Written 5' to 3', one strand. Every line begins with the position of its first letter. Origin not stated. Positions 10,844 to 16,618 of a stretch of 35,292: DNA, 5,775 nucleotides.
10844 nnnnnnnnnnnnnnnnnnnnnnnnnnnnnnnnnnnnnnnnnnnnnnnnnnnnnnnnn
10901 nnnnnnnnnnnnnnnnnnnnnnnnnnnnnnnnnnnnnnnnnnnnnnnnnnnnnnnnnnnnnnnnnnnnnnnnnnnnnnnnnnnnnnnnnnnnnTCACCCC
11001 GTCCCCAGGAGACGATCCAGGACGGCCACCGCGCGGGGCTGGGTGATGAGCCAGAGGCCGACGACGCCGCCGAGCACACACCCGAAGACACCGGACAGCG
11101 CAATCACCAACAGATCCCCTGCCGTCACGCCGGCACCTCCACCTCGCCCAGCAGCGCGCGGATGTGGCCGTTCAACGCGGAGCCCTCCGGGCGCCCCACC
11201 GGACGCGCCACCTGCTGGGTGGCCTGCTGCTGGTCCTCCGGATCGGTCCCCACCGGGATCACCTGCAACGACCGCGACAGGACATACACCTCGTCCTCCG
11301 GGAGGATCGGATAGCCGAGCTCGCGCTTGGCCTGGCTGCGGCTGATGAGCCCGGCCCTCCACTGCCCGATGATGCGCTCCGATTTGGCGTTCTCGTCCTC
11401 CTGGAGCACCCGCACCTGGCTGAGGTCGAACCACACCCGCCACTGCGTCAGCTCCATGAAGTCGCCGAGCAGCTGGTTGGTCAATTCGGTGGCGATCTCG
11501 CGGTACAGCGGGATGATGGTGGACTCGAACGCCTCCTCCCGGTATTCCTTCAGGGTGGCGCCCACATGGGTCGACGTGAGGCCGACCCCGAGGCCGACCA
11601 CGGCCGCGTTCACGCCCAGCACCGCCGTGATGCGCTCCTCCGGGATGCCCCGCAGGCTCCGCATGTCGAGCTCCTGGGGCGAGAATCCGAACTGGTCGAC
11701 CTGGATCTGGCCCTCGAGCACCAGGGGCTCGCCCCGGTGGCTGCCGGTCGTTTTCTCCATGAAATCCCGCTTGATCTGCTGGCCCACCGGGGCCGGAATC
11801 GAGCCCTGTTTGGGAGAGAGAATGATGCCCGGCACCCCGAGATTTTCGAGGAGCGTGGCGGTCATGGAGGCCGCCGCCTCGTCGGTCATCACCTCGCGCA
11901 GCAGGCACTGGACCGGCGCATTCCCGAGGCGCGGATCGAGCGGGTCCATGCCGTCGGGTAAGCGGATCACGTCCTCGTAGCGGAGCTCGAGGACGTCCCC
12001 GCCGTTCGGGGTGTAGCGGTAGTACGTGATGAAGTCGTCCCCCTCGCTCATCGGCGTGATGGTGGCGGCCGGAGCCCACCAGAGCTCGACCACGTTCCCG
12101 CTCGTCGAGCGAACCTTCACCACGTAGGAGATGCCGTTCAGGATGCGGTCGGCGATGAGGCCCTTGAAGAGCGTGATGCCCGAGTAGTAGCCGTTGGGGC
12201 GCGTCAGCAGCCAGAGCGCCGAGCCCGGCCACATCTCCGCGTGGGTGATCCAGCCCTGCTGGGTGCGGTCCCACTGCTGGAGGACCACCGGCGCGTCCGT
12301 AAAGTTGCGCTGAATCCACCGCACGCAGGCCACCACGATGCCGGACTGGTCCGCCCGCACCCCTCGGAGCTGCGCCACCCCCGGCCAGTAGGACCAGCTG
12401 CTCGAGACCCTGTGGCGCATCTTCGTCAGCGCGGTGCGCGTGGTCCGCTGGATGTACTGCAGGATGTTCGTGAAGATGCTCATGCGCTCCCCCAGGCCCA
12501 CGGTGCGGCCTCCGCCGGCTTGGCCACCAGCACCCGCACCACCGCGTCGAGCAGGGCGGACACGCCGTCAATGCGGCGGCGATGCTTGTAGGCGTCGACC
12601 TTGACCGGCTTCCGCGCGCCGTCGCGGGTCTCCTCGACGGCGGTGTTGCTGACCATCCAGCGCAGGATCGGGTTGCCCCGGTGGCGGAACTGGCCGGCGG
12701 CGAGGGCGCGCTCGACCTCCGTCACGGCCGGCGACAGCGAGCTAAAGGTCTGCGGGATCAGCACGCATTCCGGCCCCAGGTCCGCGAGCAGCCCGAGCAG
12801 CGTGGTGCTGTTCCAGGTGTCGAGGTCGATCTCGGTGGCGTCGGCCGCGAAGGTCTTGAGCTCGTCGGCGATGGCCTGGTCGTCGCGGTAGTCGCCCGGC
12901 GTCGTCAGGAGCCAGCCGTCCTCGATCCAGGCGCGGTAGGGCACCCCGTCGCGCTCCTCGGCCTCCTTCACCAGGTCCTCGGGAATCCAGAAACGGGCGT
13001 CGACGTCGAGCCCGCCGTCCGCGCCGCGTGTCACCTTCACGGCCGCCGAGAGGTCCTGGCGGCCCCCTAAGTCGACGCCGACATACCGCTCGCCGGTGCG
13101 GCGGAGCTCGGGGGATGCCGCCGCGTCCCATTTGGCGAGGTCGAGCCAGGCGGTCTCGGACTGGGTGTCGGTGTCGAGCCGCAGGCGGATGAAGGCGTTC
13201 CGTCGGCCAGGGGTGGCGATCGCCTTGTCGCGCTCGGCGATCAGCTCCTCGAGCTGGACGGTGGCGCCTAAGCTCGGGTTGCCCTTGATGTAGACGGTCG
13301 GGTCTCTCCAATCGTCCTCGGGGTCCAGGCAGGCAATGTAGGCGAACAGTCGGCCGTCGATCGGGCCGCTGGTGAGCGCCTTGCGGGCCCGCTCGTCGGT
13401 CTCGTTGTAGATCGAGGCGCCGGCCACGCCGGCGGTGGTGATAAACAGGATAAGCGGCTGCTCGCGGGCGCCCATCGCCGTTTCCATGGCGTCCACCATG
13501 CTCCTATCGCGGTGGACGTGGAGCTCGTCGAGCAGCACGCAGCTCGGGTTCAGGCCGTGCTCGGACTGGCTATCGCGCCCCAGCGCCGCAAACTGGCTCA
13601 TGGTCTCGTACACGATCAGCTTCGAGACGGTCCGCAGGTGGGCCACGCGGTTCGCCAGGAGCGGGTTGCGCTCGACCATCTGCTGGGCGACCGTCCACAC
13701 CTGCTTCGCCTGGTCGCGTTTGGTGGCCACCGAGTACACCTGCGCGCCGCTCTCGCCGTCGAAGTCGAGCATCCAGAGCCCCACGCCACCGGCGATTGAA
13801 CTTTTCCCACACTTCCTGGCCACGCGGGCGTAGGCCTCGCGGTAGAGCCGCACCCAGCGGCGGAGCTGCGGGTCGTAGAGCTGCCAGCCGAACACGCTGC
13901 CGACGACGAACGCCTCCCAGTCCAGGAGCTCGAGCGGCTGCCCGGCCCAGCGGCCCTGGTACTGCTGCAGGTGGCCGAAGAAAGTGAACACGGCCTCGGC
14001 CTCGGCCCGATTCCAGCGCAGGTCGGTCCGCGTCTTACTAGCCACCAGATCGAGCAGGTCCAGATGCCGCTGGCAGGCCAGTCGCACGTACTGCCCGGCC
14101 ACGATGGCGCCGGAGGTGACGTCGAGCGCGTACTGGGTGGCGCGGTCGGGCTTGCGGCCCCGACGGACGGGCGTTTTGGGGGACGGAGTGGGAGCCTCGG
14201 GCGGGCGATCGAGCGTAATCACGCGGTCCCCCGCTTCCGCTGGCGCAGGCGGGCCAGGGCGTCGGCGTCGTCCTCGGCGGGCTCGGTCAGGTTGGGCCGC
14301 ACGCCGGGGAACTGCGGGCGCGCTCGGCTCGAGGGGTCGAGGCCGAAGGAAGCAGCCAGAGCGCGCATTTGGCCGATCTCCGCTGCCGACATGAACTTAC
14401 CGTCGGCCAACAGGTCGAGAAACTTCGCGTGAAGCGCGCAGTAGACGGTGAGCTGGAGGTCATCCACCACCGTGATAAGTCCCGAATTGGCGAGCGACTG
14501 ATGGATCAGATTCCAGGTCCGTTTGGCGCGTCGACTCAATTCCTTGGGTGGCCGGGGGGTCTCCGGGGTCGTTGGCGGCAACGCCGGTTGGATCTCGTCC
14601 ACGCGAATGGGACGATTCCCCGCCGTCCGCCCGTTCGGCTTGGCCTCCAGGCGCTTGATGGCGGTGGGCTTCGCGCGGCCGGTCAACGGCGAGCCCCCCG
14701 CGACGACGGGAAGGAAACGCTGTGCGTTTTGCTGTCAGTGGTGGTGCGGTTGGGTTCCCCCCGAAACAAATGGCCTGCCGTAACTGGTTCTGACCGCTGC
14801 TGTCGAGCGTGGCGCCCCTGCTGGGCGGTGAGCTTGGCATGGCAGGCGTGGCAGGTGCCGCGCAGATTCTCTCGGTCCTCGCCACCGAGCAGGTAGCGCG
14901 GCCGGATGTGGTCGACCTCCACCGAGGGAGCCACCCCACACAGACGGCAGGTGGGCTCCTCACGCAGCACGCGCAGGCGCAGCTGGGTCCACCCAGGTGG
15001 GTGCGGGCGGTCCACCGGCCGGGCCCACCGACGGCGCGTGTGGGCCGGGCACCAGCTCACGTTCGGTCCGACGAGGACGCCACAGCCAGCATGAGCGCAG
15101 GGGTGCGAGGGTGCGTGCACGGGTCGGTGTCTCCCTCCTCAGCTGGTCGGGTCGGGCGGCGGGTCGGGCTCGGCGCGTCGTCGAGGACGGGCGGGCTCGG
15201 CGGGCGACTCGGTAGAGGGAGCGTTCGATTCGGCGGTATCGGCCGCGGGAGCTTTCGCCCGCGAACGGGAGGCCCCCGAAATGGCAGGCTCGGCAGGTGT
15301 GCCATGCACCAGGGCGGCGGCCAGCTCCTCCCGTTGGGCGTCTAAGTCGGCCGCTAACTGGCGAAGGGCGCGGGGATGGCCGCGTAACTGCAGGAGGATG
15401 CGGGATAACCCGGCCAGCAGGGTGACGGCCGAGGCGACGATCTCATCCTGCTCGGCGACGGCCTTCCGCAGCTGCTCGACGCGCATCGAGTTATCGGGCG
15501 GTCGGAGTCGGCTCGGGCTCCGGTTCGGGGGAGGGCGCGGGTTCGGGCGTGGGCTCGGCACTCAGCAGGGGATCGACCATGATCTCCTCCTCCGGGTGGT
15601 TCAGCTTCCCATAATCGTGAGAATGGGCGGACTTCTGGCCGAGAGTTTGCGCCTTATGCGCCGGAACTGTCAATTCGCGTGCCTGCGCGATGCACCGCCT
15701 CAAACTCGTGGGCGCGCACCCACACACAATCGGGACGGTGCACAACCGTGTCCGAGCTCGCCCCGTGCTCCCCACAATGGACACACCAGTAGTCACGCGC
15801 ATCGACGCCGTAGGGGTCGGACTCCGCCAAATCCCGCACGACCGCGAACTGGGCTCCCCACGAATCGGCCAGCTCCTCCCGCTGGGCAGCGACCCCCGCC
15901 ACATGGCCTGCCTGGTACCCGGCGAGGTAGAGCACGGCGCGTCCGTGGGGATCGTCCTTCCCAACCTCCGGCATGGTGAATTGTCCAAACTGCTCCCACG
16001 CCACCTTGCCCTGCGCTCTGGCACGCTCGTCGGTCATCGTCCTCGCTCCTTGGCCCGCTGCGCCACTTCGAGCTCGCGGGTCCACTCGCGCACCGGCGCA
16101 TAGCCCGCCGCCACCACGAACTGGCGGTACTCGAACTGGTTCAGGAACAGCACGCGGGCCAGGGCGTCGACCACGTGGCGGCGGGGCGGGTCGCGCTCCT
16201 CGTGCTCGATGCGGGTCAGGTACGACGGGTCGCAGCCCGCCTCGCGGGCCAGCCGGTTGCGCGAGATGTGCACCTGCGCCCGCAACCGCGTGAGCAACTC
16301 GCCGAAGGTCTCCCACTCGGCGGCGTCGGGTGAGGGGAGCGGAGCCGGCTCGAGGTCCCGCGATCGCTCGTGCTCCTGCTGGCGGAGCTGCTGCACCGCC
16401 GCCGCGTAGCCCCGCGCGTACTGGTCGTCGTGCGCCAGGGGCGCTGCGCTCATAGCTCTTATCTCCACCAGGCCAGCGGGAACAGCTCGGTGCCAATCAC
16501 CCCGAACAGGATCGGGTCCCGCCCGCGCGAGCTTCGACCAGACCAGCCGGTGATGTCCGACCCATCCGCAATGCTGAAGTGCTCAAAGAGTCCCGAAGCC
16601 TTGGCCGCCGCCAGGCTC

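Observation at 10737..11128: Mu Com-like zinc ribbon inside the head-assembly operon, directly upstream of a hairpin that buries the prohead-protease ribosome-binding region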

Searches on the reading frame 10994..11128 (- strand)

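Call 3: search_protein_families(library=pfam, proteins=[window:10994-11128:-], max_evalue=10)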
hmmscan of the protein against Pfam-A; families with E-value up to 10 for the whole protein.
window:10994-11128:- (44 aa): 2 families
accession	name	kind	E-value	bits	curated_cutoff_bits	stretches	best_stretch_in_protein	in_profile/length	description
PF06305.16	LapA_dom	-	0.3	11.4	28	1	7-28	21-42/64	Lipopolysaccharide assembly protein A domain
PF04829.18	PT-VENN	-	0.52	10.9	20.3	1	7-24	11-28/52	Pre-toxin domain with VENN motif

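Call 24: search_protein_families(library=ncbifam, proteins=[window:10994-11128:-], max_evalue=10)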
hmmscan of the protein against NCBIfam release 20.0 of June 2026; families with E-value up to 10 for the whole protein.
window:10994-11128:- (44 aa): 2 families
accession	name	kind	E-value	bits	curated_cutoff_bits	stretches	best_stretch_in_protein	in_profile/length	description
NF053524.1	thylo_ssl2009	equivalog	0.33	11.7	58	1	13-30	15-32/90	ssl2009 family thylakoid membrane protein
TIGR02212.1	lolCE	equivalog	0.38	9.6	362.45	1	10-42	321-354/411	lipoprotein-releasing ABC transporter permease subunit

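Call 25: search_protein_families(library=phrogs, proteins=[window:10994-11128:-], max_evalue=10)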
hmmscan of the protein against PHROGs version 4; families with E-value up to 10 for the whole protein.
window:10994-11128:- (44 aa): 1 family
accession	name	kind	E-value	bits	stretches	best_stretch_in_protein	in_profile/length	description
phrog_6229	-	unknown function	0.059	14.6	1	12-42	15-44/115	-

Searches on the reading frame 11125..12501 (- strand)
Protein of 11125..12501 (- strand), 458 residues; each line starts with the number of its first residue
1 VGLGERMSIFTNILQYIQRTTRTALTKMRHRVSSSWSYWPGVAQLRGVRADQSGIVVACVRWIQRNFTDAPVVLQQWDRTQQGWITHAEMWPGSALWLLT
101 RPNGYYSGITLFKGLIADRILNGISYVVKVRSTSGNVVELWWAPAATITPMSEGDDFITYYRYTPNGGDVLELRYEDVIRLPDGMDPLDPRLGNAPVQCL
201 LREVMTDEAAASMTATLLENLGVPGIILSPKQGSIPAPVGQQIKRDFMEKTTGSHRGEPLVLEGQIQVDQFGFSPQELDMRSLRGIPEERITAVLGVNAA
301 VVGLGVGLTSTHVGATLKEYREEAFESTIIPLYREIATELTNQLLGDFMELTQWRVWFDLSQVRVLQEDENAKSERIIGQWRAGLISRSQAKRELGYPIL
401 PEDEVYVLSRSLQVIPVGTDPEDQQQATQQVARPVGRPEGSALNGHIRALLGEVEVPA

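Call 3: search_protein_families(library=pfam, proteins=[window:11125-12501:-], max_evalue=10)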
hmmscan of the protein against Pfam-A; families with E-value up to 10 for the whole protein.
window:11125-12501:- (458 aa): 1 family
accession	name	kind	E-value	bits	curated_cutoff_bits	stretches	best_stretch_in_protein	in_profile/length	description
PF04860.17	Phage_portal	-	2.5e-42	145.6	39.1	1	56-395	3-320/321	Phage portal protein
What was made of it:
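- Checked: Gene order and overlaps: portal 12501..11125 (PF04860, E 2.5e-42, call 3).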

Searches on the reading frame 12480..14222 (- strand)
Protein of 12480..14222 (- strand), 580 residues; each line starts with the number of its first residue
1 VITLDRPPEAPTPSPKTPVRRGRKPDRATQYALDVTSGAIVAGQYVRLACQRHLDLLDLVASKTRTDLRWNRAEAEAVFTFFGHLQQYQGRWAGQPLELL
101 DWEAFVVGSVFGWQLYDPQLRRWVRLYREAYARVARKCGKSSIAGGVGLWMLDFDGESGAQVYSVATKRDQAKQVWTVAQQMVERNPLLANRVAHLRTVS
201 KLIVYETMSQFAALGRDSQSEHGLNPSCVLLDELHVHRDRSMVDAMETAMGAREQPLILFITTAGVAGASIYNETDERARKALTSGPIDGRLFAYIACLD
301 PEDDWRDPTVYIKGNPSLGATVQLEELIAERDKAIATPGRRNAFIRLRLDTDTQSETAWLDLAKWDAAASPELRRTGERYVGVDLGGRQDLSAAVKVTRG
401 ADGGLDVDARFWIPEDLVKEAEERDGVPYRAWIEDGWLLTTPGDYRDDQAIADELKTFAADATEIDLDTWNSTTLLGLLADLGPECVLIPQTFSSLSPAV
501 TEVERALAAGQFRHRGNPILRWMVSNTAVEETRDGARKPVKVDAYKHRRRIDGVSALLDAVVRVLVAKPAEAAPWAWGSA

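Call 109: search_dna_similar(query=window:12480-14222:-, collection=phages, mode=protein, max_evalue=1e-20, max_rows=12)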
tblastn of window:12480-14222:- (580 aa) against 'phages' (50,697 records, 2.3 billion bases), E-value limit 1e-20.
Records with a match: 1482; places in all: 1482; records where one place covers at least 80% of the query: 1232.
Best place of each record, by identity: <60% 1482.
By first word of the organism name: Vibrio 218; Streptococcus 181; Staphylococcus 174; Mycobacterium 156; Paenibacillus 110; Bacillus 66; Ralstonia 62; Escherichia 51; Klebsiella 46; Gordonia 42; and 80 more.
By host as written in the record: - 225; Mycobacterium smegmatis mc2 155 108; Staphylococcus aureus 57; Ralstonia solanacearum 49; Paenibacillus larvae 42; Gordonia terrae 3612 41; Escherichia coli 40; Klebsiella pneumoniae 26; and 483 more.
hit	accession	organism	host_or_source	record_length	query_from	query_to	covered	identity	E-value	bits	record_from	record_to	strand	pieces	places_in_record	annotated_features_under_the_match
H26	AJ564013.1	Yersinia phage PY54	Yersinia enterocolitica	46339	28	553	91%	36.2%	6e-79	277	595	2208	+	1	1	2: terminase large subunit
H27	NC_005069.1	Yersinia phage PY54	Yersinia enterocolitica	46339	28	553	91%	36.2%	6e-79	277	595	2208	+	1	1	2: terminase large subunit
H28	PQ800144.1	Klebsiella phage Kpn_R1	Klebsiella pneumoniae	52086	28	553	91%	35.9%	8e-78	274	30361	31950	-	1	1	record has no annotation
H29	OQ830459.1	Klebsiella phage vB_KpnS_KpLi5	Klebsiella pneumoniae KpLi5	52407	28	553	91%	35.9%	8e-78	274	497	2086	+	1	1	terminase DNA packaging protein A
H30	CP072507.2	Klebsiella phage NAR688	Klebsiella quasipneumoniae FK688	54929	28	553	91%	35.9%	8e-78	274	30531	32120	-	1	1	record has no annotation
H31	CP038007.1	Klebsiella phage 020009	Klebsiella pneumoniae SCKP020009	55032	28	553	91%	35.9%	8e-78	274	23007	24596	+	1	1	record has no annotation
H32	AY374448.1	Klebsiella phage phiKO2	-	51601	28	553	91%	35.8%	2e-78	275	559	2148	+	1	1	putative large terminase subunit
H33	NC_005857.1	Klebsiella phage phiKO2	Klebsiella oxytoca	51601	28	553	91%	35.8%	2e-78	275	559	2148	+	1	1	terminase large subunit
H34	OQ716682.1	Yersinia phage vB_YenS-P840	Yersinia enterocolitica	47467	28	553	91%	35.8%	4e-78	275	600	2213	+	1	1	terminase DNA packaging protein A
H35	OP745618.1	Salmonella phage F1055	Salmonella sp.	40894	26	553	91%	35.2%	1e-68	247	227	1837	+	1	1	terminase large subunit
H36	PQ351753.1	Klebsiella phage vB_VIPKPNMC05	Klebsiella pnuemoniae OMCS-21-1430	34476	30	553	90%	35.5%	5e-75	266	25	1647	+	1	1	terminase large subunit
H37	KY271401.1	Klebsiella phage 1 LV-2017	Klebsiella pneumoniae KH43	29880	30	553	90%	35.5%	7e-75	265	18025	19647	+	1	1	terminase large subunit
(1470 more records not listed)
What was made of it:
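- Tried and rejected: The terminase search gave only hits of about 36% identity in enterobacterial phages, so the host is unresolved (call 109).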

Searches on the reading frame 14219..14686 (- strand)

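Call 40: search_protein_families(library=pfam, proteins=[window:14219-14686:-], max_evalue=0.001)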
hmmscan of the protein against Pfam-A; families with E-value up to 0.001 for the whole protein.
window:14219-14686:- (155 aa): 1 family
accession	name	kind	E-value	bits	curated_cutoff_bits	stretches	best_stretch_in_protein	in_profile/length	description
PF05119.17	Terminase_4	-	1.1e-07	32.6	24.7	0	106-125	73-92/98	Phage terminase, small subunit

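Call 41: search_protein_families(library=phrogs, proteins=[window:14219-14686:-], max_evalue=0.001)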
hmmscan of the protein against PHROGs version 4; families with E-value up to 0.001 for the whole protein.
window:14219-14686:- (155 aa): 1 family
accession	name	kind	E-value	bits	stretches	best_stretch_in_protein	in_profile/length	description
phrog_83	-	head and packaging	4.3e-17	63.4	1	2-151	43-205/246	terminase small subunit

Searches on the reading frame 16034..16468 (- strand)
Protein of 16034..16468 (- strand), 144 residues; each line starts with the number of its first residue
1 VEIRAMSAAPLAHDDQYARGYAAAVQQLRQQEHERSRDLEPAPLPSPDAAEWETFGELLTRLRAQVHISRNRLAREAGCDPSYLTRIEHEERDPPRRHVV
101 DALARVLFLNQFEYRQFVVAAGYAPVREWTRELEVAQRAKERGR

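Call 40: search_protein_families(library=pfam, proteins=[window:16034-16468:-], max_evalue=0.001)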
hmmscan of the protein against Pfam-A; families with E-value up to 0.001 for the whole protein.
window:16034-16468:- (144 aa): 4 families
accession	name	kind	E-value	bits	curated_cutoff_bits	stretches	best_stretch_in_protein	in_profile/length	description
PF13560.12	HTH_31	-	1.5e-11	44.8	27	1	55-107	2-54/64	Helix-turn-helix domain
PF01381.28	HTH_3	-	4.8e-06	26.9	23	1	61-108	3-49/55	Helix-turn-helix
PF12844.13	HTH_19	-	9.6e-05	22.7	30.2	1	56-101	1-46/64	Helix-turn-helix domain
PF13443.12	HTH_26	-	0.00032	21.3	22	1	59-107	2-50/63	Cro/C1-type HTH DNA-binding domain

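Call 41: search_protein_families(library=phrogs, proteins=[window:16034-16468:-], max_evalue=0.001)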
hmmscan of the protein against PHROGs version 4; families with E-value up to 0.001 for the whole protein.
window:16034-16468:- (144 aa): 2 families
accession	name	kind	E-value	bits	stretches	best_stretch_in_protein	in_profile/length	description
phrog_5823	-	transcription regulation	5.6e-06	26.8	1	53-108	5-60/404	transcriptional regulator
phrog_2439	-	transcription regulation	0.00075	19.5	1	55-108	8-60/367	transcriptional regulator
